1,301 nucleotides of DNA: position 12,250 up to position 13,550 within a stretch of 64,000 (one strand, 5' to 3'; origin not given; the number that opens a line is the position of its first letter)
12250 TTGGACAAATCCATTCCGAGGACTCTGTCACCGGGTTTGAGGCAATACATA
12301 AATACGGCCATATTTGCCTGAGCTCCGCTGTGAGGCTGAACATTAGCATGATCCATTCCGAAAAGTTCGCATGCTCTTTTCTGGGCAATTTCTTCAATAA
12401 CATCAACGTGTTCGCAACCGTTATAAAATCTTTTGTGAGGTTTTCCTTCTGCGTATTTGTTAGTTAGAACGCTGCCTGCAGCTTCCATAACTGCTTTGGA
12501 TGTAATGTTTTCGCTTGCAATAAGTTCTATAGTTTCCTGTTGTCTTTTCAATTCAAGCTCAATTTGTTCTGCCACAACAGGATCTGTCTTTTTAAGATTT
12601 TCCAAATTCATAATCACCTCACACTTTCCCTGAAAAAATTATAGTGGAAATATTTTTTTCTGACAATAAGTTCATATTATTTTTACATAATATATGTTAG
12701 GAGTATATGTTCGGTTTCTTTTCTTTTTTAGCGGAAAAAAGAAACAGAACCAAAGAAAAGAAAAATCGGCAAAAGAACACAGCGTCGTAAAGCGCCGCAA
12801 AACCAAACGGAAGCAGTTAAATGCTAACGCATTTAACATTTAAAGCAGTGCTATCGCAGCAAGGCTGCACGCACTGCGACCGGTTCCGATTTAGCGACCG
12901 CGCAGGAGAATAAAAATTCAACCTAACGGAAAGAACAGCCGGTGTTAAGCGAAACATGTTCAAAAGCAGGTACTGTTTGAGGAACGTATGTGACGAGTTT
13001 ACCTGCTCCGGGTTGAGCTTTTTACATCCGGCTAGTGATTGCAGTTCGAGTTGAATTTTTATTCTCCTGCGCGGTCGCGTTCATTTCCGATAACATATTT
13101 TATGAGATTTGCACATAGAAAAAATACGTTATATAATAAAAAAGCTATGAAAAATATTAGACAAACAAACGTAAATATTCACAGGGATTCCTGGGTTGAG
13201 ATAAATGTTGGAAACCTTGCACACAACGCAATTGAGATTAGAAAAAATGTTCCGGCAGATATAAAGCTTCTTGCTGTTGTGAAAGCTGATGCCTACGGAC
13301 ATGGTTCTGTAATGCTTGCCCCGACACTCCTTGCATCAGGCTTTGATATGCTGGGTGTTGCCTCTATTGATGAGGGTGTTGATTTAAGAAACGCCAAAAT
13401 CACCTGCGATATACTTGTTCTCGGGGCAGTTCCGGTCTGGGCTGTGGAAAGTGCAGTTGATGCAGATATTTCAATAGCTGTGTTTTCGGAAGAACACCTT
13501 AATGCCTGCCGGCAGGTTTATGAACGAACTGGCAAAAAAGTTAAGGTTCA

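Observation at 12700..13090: Hairpin array ending in a 185-bp palindrome with perfect 29-bp arms, between the divergent glyA and alr promoters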

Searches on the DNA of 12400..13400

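Call 4: search_rna_families(source=window, start=12400, end=13400, threshold=evalue, max_evalue=10, show_alignments=3)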
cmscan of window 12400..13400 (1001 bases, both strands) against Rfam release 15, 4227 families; matches with E-value up to 10: 12.
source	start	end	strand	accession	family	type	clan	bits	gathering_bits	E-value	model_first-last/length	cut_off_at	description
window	12705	12760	+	RF00814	mir-316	Gene; miRNA;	-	19.6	80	0.59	1-91/91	no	mir-316 microRNA precursor family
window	12714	12764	+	RF04239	mir-4679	Gene; miRNA;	-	18.5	88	1.9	1-75/75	no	mir-4679 microRNA precursor family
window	12687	12765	-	RF01859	Phe_leader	Cis-reg; leader;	-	18.3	55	3.6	1-125/125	no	Phenylalanine leader peptide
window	12714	12764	-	RF04239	mir-4679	Gene; miRNA;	-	17.5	88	3.3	1-75/75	no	mir-4679 microRNA precursor family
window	12707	12757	-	RF03578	mir-3910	Gene; miRNA;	-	17.3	95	2.7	1-82/82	no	mir-3910 microRNA precursor family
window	12707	12757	+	RF03578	mir-3910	Gene; miRNA;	-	17.2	95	2.9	1-82/82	no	mir-3910 microRNA precursor family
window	12699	12765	-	RF00237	mir-9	Gene; miRNA;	-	16.4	58.6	8.8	1-78/78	no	mir-9/mir-79 microRNA precursor family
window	12703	12807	-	RF01761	wcaG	Cis-reg;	-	15.9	42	3.6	1-98/98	no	wcaG RNA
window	12658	12792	+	RF01578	RUF1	Gene; sRNA;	-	14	70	7.7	1-264/264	no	Plasmodium RNA of unkown function RUF1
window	12423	12500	+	RF02150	MESTIT1_3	Gene; lncRNA;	-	13.1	60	6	29-99/99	no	MEST intronic transcript 1, antisense RNA conserved region 3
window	13344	13384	+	RF01119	sR32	Gene; snRNA; snoRNA; CD-box;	-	12.1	40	2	1-57/57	no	Small nucleolar RNA sR32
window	13103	13302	+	RF02111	IS009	Gene;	-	12.1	117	3.6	1-199/199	no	IS009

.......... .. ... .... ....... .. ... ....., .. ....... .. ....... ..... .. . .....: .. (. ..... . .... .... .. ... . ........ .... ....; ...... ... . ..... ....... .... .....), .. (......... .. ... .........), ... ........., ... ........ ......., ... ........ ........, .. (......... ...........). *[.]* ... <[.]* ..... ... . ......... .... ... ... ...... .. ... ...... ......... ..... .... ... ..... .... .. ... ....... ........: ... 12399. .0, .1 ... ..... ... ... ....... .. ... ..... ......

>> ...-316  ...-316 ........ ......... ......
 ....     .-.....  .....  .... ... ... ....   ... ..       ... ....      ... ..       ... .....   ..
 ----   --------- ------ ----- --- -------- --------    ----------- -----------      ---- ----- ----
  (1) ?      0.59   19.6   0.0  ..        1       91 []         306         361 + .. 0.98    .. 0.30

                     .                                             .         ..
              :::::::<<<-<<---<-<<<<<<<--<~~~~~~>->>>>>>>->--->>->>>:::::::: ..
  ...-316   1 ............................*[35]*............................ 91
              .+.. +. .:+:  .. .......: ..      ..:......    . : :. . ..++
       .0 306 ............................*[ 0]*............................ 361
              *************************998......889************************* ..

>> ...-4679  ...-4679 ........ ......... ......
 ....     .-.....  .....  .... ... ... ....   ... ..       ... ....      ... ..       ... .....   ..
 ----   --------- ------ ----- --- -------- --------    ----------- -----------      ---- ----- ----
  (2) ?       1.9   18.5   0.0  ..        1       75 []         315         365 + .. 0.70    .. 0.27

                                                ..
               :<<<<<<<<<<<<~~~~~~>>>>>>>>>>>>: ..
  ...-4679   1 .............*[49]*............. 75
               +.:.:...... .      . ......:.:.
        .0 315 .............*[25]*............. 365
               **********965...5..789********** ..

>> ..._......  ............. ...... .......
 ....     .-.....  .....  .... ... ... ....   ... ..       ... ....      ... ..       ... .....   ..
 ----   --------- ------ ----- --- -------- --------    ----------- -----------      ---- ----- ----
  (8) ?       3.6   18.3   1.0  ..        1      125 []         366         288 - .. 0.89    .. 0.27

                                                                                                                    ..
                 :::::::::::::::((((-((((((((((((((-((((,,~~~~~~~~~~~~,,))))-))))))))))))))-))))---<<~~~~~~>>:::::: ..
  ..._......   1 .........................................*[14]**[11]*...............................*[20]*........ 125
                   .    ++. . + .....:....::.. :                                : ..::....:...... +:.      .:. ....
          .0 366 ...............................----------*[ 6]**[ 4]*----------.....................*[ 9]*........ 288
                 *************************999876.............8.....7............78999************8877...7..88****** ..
